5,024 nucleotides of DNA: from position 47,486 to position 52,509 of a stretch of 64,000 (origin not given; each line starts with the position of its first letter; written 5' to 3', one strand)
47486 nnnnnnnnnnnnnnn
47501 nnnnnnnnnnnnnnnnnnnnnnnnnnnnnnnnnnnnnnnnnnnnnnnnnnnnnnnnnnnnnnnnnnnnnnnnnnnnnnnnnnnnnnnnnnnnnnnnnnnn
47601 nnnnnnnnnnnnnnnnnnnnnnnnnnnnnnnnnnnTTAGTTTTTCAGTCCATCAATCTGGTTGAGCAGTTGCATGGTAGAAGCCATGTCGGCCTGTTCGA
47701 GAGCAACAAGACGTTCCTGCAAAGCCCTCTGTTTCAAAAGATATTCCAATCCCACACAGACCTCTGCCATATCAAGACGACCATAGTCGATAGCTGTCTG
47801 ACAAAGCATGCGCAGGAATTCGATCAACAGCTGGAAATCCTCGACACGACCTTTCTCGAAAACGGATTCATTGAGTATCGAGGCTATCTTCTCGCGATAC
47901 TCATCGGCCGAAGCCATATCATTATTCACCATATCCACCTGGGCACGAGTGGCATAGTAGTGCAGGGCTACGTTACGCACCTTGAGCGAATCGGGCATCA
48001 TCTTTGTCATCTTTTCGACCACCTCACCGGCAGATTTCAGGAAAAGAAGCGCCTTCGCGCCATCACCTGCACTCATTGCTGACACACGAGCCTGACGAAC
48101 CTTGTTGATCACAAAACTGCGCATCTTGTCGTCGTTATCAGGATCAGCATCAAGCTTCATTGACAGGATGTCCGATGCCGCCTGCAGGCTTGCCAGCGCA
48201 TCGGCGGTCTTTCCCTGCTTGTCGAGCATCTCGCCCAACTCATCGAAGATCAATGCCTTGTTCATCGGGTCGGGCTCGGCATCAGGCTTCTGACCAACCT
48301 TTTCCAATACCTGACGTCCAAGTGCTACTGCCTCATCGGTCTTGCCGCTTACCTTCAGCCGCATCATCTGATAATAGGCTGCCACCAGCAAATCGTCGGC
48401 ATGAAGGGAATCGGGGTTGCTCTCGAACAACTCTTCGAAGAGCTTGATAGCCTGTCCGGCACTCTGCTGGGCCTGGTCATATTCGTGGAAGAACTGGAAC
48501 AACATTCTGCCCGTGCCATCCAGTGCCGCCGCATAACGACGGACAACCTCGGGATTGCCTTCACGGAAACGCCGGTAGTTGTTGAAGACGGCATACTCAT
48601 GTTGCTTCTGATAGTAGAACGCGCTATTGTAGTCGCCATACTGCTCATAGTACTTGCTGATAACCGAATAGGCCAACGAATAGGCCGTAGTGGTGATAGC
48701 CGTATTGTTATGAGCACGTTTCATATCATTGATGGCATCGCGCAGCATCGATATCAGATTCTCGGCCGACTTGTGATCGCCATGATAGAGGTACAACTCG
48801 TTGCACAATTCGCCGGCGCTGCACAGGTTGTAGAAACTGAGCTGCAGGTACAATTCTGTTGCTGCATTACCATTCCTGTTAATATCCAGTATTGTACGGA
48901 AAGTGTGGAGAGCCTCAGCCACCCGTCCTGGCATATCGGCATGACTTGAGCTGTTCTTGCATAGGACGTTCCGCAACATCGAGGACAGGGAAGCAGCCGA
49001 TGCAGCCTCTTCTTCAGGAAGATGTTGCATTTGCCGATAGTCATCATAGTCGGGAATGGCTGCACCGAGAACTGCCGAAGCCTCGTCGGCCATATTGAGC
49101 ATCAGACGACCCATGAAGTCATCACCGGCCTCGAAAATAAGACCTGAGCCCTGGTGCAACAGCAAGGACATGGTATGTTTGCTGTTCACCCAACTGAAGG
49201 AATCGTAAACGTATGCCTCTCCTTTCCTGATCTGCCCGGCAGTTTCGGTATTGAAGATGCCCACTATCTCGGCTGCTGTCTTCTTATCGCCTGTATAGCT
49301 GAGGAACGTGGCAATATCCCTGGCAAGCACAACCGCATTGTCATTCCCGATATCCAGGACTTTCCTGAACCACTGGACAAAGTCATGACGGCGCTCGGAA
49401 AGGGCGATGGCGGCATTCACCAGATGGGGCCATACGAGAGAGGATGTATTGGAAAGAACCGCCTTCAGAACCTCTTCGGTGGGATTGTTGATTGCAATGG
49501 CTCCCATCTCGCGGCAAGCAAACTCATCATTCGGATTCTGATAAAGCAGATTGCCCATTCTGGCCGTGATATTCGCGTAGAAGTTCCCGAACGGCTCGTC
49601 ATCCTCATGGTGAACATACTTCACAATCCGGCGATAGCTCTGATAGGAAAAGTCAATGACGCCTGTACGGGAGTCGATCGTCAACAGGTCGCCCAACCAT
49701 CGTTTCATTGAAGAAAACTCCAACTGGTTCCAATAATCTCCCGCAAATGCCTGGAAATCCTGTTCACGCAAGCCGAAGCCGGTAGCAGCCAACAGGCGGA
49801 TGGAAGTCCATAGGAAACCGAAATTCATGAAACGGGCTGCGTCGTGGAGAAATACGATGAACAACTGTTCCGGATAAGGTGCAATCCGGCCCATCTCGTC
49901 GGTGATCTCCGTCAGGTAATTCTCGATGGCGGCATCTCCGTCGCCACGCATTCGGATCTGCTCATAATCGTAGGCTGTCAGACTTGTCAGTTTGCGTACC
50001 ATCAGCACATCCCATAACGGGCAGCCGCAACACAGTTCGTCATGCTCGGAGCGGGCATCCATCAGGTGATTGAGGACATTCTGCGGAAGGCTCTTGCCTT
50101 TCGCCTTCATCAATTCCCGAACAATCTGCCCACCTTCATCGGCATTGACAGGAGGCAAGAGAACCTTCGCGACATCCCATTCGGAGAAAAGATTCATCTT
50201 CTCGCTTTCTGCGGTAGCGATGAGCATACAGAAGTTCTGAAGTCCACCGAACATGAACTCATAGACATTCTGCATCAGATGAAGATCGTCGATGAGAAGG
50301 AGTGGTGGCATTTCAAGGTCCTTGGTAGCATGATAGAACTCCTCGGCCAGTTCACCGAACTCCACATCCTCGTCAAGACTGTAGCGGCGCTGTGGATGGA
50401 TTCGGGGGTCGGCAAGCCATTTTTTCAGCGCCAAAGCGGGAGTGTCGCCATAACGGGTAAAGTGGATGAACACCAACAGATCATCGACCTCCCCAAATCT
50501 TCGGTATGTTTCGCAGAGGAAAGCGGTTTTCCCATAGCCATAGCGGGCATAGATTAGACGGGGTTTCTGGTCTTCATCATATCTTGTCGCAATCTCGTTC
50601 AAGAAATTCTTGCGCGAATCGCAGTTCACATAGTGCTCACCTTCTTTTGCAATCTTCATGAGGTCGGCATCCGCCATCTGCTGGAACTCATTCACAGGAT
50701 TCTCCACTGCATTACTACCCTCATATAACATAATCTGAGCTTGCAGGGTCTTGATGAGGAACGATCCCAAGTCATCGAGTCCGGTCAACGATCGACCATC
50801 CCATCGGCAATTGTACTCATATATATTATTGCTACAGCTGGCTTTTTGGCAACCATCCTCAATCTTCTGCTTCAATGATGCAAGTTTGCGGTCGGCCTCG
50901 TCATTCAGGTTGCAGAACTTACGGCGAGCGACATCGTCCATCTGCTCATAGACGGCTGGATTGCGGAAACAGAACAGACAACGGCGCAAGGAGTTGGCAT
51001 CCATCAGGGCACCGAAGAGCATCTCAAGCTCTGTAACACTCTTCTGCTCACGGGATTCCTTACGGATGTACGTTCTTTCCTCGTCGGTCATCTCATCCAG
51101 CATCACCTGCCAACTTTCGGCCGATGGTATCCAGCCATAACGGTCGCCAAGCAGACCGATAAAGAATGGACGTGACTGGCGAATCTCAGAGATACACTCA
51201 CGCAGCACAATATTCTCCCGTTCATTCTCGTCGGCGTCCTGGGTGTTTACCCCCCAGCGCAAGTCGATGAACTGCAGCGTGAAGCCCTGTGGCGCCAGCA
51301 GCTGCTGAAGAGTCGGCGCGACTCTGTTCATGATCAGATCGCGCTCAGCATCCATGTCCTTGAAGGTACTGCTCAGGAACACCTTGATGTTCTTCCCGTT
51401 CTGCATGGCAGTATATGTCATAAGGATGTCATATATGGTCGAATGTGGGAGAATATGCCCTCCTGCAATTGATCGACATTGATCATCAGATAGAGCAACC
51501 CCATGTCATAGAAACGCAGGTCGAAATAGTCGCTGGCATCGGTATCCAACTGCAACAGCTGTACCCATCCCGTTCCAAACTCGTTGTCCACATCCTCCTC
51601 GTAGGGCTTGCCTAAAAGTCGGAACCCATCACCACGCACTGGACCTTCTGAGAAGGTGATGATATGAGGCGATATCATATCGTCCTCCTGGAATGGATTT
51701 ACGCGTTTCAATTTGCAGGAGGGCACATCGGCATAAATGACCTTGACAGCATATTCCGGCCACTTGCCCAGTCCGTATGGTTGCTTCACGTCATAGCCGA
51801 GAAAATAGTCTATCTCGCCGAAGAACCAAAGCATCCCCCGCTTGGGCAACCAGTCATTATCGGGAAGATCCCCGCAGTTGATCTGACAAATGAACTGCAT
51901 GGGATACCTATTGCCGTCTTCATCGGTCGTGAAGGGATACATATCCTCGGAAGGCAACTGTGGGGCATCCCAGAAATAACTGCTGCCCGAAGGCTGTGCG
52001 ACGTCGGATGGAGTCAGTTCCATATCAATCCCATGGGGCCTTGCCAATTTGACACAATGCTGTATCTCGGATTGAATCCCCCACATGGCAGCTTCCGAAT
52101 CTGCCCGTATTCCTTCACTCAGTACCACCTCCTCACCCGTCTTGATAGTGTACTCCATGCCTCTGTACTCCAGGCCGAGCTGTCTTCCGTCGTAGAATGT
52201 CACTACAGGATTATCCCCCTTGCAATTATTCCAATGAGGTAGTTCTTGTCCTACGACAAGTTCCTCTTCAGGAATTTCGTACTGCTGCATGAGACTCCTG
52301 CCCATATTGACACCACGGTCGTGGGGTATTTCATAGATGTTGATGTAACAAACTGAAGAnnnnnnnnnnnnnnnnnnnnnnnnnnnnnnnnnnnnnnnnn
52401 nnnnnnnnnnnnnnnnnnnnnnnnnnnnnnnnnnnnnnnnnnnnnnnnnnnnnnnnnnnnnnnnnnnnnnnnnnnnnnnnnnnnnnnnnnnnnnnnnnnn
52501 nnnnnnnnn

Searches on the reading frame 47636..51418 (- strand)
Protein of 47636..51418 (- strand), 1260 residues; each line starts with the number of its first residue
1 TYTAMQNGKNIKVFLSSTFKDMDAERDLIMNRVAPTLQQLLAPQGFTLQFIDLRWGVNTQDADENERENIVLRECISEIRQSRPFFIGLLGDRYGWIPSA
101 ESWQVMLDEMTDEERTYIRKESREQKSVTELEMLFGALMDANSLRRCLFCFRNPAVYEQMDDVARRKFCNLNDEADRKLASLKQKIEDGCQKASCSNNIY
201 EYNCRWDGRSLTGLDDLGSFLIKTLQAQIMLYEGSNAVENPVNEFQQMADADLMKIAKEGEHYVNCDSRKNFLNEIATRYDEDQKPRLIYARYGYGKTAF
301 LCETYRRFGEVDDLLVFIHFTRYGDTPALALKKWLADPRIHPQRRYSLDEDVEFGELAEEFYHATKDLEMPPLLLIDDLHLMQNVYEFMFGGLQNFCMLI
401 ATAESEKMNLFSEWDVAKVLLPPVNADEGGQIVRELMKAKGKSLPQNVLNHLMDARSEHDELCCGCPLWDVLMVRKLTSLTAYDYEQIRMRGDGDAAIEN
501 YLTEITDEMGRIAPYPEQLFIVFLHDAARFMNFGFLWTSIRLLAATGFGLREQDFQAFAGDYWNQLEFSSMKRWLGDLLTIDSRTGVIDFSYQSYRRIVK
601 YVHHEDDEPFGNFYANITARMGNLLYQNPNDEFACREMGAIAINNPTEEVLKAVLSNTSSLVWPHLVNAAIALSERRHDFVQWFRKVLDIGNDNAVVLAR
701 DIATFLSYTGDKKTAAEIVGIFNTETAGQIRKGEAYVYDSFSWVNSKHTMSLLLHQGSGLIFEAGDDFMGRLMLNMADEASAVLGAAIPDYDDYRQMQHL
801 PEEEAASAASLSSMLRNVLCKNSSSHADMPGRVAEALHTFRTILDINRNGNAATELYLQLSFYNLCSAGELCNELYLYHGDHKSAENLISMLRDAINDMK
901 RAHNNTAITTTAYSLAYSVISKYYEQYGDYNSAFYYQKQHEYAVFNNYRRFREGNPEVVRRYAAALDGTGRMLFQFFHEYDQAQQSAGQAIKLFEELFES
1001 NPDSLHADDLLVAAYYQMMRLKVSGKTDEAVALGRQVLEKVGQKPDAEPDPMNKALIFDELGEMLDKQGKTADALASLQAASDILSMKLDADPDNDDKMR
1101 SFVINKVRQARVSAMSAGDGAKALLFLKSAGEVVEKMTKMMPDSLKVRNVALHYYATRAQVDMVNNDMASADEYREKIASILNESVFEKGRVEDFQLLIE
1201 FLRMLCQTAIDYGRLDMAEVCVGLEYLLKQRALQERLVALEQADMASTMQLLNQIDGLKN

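Call 64: search_protein_families(library=pfam, proteins=[window:47636-51418:-], max_evalue=0.01)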
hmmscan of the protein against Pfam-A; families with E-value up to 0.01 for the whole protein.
window:47636-51418:- (1260 aa): 2 families
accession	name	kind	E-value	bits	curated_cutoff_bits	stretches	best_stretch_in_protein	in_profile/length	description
PF13271.11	DUF4062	-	2.6e-11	44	24.7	1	12-100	1-71/82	Domain of unknown function (DUF4062)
PF13424.12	TPR_12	-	0.0081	16.8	30.1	0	1026-1085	18-75/77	Tetratricopeptide repeat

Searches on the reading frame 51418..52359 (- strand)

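Call 64: search_protein_families(library=pfam, proteins=[window:51418-52359:-], max_evalue=0.01)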
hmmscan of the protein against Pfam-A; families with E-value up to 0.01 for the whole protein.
window:51418-52359:- (313 aa): 1 family
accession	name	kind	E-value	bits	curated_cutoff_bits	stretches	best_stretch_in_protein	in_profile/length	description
PF09234.15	DUF1963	-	3e-15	57.6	23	2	133-216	7-83/216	Domain of unknown function (DUF1963)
